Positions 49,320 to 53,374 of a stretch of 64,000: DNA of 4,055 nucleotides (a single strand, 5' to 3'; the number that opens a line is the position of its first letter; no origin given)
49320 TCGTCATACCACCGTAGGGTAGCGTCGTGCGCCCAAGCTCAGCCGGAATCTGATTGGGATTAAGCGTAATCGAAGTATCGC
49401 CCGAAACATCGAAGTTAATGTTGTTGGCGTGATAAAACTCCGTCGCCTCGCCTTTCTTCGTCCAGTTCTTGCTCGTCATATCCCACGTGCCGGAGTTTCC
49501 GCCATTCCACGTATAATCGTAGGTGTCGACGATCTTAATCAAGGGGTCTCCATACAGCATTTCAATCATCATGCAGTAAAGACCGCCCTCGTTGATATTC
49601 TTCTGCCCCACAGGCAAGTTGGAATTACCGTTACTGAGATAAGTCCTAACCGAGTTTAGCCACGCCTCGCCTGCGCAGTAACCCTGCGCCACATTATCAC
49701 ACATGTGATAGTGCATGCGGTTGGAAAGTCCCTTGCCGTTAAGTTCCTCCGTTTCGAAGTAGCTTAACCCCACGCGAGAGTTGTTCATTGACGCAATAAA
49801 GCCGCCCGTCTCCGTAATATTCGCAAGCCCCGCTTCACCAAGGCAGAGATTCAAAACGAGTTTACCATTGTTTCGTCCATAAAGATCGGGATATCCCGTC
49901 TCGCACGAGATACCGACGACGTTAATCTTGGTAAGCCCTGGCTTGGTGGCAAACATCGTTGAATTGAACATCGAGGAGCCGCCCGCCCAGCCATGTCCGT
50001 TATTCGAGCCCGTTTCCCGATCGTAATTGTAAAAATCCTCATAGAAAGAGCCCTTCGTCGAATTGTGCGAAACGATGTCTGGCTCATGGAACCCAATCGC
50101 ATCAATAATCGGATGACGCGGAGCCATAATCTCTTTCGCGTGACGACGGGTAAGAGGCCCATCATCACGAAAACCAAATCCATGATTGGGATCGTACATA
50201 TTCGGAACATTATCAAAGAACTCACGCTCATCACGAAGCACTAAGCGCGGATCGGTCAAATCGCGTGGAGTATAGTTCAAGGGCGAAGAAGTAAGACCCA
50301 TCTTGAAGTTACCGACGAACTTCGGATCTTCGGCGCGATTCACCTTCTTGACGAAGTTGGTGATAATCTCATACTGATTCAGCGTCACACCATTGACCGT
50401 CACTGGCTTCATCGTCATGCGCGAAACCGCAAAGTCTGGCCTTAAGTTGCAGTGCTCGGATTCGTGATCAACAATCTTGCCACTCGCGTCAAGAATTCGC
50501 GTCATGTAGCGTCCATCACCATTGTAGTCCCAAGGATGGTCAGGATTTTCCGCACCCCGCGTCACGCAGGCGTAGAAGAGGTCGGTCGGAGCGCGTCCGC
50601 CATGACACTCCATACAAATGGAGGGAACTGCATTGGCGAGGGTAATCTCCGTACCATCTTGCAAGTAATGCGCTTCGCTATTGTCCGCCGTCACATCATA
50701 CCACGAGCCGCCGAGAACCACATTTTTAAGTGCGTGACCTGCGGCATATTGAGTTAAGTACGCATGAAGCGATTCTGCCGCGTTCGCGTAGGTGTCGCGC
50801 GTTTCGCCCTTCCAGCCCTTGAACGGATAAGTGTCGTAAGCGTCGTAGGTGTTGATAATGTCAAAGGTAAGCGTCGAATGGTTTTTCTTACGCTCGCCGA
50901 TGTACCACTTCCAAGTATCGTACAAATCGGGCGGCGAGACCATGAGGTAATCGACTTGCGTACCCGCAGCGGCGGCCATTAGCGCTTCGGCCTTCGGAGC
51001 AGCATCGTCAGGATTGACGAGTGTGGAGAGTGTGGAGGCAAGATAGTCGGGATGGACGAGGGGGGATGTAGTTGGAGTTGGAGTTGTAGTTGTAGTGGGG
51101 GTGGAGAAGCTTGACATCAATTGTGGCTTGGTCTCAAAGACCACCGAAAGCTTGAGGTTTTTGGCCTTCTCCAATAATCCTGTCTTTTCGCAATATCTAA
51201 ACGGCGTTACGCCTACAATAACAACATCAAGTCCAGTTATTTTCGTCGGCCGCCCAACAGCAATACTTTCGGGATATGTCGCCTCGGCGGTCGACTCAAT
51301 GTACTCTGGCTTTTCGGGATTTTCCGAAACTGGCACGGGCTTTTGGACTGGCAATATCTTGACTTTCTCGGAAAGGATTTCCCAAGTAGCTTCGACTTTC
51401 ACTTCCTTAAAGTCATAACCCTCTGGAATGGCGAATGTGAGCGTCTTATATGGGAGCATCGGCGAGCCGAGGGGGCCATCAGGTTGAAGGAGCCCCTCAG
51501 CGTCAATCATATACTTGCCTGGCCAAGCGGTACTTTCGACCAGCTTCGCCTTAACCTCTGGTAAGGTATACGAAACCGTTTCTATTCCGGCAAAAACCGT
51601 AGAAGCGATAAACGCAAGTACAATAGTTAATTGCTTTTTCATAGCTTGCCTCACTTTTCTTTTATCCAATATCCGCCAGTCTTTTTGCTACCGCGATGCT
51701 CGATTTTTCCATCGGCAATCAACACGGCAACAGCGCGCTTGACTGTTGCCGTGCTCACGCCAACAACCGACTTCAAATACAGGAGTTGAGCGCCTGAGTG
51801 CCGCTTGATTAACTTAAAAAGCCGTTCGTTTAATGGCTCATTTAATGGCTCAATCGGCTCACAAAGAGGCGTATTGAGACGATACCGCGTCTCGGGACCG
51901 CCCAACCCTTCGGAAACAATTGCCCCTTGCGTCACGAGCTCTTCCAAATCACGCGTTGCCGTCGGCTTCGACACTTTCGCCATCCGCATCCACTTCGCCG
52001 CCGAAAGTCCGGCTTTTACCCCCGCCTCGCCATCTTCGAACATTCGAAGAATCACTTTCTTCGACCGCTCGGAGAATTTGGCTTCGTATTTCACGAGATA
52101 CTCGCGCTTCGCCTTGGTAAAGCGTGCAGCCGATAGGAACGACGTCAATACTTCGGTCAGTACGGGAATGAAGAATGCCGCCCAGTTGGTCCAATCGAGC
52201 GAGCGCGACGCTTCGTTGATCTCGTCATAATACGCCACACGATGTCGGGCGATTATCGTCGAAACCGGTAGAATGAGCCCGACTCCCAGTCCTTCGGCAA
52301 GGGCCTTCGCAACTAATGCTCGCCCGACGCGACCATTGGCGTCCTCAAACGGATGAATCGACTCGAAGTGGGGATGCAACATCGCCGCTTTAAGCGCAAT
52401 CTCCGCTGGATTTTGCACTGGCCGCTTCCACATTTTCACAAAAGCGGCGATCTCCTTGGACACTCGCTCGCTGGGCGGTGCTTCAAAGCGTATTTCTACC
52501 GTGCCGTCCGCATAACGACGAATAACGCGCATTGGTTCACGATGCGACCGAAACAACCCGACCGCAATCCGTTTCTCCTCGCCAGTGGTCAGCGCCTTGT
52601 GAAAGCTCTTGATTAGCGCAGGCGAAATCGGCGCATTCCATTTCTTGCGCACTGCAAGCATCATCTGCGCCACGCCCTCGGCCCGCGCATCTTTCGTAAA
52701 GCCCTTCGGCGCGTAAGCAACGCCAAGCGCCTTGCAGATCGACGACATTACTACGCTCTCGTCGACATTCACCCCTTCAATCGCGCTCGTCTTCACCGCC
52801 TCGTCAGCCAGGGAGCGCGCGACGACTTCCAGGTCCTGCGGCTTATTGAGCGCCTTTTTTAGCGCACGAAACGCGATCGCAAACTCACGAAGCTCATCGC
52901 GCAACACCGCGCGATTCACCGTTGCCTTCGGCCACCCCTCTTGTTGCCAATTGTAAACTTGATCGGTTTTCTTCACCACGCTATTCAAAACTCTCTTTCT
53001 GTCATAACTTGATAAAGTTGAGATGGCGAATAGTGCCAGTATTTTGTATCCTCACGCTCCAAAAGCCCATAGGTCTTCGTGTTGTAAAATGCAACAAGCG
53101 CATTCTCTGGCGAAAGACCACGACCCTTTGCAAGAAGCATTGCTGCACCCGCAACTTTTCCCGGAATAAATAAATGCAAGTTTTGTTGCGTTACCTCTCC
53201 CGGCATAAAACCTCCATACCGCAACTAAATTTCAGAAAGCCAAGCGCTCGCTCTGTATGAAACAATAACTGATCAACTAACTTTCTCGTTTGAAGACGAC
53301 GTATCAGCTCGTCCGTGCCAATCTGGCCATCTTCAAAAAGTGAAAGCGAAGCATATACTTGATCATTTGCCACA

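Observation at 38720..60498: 21.7-kb co-directional gene train: two giant C25-like paralogues bracketing a PARP-like/Fic cassette, ending in a tandem C69 peptidase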

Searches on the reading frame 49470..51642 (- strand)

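Call 58: find_related_loci(query=window:49470-51642:-, collection=metagenome_contigs, flank=10000)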
Query window:49470-51642:- (724 aa) in metagenome_contigs; peptide patterns used: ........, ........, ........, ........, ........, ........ (x = any residue, [..] = any of these).
28 stretches matched a pattern, but none encodes a relative of the query by tblastn (E <= 1e-3).

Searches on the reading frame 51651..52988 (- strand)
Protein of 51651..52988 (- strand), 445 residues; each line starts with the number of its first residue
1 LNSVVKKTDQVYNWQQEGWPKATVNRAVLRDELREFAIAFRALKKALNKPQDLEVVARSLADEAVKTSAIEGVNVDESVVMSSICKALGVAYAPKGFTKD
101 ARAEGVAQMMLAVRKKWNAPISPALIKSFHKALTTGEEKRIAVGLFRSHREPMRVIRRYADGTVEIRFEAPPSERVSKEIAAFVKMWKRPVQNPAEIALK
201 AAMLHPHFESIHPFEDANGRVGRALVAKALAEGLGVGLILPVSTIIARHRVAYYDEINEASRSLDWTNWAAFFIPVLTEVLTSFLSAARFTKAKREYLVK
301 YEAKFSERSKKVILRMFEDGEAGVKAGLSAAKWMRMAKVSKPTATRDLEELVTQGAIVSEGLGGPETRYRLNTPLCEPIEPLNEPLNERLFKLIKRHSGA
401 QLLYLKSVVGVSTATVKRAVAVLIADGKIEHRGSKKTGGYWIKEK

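Call 5: search_protein_families(library=pfam, proteins=[window:51651-52988:-], max_evalue=0.01)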
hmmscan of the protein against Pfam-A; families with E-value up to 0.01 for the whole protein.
window:51651-52988:- (445 aa): 5 families
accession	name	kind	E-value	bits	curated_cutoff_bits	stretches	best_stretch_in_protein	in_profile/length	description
PF02661.23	Fic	-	6.9e-14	52.9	24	1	120-228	1-91/93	Fic/DOC family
PF13776.11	DUF4172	-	8.8e-13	48.8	25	1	12-90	1-82/82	Domain of unknown function (DUF4172)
PF22168.2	DIP2311-like_C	-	3.8e-05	24.3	27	1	331-371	23-62/63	Transcriptional regulator DIP2311-like, C-terminal domain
PF08220.18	HTH_DeoR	-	0.00015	21.9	21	0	336-358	23-45/57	DeoR-like helix-turn-helix domain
PF13545.12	HTH_Crp_2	-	0.0092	16.4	27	0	312-358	6-53/70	Crp-like helix-turn-helix domain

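Call 6: search_protein_families(library=ncbifam, proteins=[window:51651-52988:-], max_evalue=0.01)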
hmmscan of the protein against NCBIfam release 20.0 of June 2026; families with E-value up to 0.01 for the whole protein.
window:51651-52988:- (445 aa): 2 families
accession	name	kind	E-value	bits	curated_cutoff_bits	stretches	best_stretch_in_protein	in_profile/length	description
NF046030.1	ProtAdlyltaseSoFic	equivalog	5.5e-14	51.9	550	1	178-280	157-262/361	protein adenylyltransferase Fic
NF041381.1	XopAC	subfamily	0.0054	15.5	450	1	120-224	303-405/451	XopAC/AvrAC family type III secretion system effector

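Call 7: search_protein_families(library=padloc, proteins=[window:51651-52988:-], max_evalue=0.01)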
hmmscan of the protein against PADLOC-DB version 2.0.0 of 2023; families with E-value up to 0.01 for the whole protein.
window:51651-52988:- (445 aa): 8 families
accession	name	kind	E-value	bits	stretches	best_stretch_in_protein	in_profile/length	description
PDLC03963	SoFic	-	4.8e-43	145.9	1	31-376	27-355/361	-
PDLC04836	PDC-S04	-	1.7e-14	51.6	1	108-262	76-214/244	-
PDLC04966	PDC-S24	-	3.6e-14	50.5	1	151-264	258-372/497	-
PDLC04837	PDC-S04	-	2.9e-10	37.8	1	111-261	75-209/234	-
PDLC04840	PDC-S04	-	6.8e-08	30.5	1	193-227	137-171/227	-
PDLC04839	PDC-S04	-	3.2e-06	24.9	1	168-237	92-165/205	-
PDLC01438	Csa3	-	0.0032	15.6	0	290-441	92-199/305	"CAS-I,CAS-II,CAS-III,CAS-IV,CAS-V,CAS-VI; associated_signaling"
PDLC04838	PDC-S04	-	0.0081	14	0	193-233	125-164/209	-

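Call 13: find_encoding_contigs(protein=window:51651-52988:-, flank=10000, max_places=6)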
Protein window:51651-52988:- (445 aa): no gene with exactly this product is on record in the collection.

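Call 65: search_solved_structures(query=window:51651-52988:-, max_evalue=0.001)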
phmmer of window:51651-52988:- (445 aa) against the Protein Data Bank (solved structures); distinct sequences matched with E-value up to 0.001: 14.
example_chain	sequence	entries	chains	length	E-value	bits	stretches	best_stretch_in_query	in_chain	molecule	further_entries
8cil_A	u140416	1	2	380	1.4e-37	132.8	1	13-356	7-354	Fic family protein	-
7cb8_A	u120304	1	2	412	8.4e-11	44.6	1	168-259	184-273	Fic-domain containing protein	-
3eqx_A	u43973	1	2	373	3.1e-10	42.7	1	163-291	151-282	FIC DOMAIN CONTAINING TRANSCRIPTIONAL REGULATOR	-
9tch_A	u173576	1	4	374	3.1e-10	42.7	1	163-291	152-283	Protein adenylyltransferase SoFic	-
9tc4_A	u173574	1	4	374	3.1e-10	42.7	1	163-291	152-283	Protein adenylyltransferase SoFic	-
9tcl_B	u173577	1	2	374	3.1e-10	42.7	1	163-291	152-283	Protein adenylyltransferase SoFic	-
3zcn_A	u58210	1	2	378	3.2e-10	42.7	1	163-291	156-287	ADENOSINE MONOPHOSPHATE-PROTEIN TRANSFERASE SOFIC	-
3zec_A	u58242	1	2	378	3.2e-10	42.7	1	163-291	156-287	ADENOSINE MONOPHOSPHATE-PROTEIN TRANSFERASE SOFIC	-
4rgl_A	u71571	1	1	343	6.2e-09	38.4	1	168-284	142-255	Filamentation induced by cAMP protein Fic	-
9tb0_A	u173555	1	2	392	8.6e-09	38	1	163-291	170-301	Protein adenylyltransferase SoFic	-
9vjc_A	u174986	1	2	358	6.5e-08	35.1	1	180-279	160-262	Protein adenylyltransferase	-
8uqu_A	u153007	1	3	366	2.4e-05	26.6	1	79-262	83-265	Fido domain-containing protein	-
4x2c_A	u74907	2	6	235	0.0002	23.6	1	194-233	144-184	Fic family protein putative filamentation induced by cAMP protein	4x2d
4x2e_A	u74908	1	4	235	0.0002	23.6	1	194-233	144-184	Fic family protein putative filamentation induced by cAMP protein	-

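Call 93: search_dna_similar(query=window:51651-52988:-, collection=plasmids, mode=protein, max_rows=12)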
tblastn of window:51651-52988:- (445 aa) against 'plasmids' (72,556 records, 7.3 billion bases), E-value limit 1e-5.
Records with a match: 812; places in all: 888; records where one place covers at least 80% of the query: 371.
Best place of each record, by identity: <60% 812.
By first word of the organism name: Agrobacterium 76; Rhizobium 72; Sinorhizobium 68; Pantoea 58; Phaeobacter 58; Ralstonia 30; Acinetobacter 22; Acetobacter 17; Komagataeibacter 13; Paracoccus 13; and 153 more.
By predicted mobility (MOB-suite, as given by PLSDB): non-mobilizable 473; conjugative 219; mobilizable 120.
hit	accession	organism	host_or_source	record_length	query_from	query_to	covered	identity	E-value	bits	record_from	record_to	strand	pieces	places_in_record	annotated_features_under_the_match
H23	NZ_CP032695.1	Rhizobium jaguaris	Calliandra grandiflora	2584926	12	372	81%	36.2%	3e-66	237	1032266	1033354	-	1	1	none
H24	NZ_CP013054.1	Sinorhizobium americanum CCGM7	Phaseolus vulgaris,root nodules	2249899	12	372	81%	35.6%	2e-66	237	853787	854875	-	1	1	none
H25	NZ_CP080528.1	Mesorhizobium sp. AR07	Oxytropis sp.,Cell culture,root nodule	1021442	11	372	81%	35.2%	7e-46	210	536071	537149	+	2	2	record has no annotation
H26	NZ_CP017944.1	Phyllobacterium zundukense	Oxytropis triphylla,cell culture,root ...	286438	12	371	81%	35.3%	2e-54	202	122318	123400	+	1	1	Fic family protein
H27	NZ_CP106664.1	Brucella intermedia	Sempervivum tectorum (houseplant),Pure ...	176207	11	372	81%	35.1%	1e-55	206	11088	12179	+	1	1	Fic family protein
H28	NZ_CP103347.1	Brucella anthropi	-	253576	12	372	81%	35.1%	3e-57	211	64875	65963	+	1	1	Fic family protein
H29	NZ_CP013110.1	Sinorhizobium americanum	Vachellia farnesiana,cell culture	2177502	12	372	81%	35.1%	1e-63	229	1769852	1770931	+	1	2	record has no annotation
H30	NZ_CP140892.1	Sinorhizobium medicae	Medicago lupulina,whole organism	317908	12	372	81%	35.0%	6e-51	192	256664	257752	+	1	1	Fic family protein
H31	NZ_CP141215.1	Sinorhizobium meliloti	alfalfa,Isolate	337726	12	372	81%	35.0%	6e-51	192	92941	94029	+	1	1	Fic family protein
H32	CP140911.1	Sinorhizobium medicae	Medicago lupulina,whole organism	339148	12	372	81%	35.0%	6e-51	192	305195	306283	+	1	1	Fic family protein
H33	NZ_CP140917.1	Sinorhizobium medicae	Medicago lupulina,whole organism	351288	12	372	81%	35.0%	6e-51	192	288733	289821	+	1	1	Fic family protein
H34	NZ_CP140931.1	Sinorhizobium medicae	Medicago lupulina,whole organism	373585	12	372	81%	35.0%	6e-51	192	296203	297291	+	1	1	Fic family protein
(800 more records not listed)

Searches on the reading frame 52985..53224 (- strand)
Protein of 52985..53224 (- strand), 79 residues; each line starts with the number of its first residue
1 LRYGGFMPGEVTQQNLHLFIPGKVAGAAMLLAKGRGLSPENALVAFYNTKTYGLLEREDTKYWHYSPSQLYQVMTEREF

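Call 5: search_protein_families(library=pfam, proteins=[window:52985-53224:-], max_evalue=0.01)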
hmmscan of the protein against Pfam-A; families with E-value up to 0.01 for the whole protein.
window:52985-53224:- (79 aa): 0 families

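Call 6: search_protein_families(library=ncbifam, proteins=[window:52985-53224:-], max_evalue=0.01)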
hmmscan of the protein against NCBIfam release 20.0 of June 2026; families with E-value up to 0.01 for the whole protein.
window:52985-53224:- (79 aa): 0 families

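Call 7: search_protein_families(library=padloc, proteins=[window:52985-53224:-], max_evalue=0.01)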
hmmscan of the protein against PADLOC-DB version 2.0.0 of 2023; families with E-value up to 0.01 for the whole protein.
window:52985-53224:- (79 aa): 5 families
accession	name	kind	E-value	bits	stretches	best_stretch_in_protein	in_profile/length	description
PDLC04441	PDC-M13C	-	4.3e-26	89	1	7-77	1-71/74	-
PDLC04439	PDC-M13B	-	1.4e-10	39.3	1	30-76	20-66/79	-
PDLC04440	PDC-M13B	-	1.1e-09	36.3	1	30-73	19-62/81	-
PDLC04444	PDC-M13C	-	0.0009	17.5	1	31-76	19-64/76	-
PDLC04442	PDC-M13C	-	0.0018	16.7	1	29-56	17-44/75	-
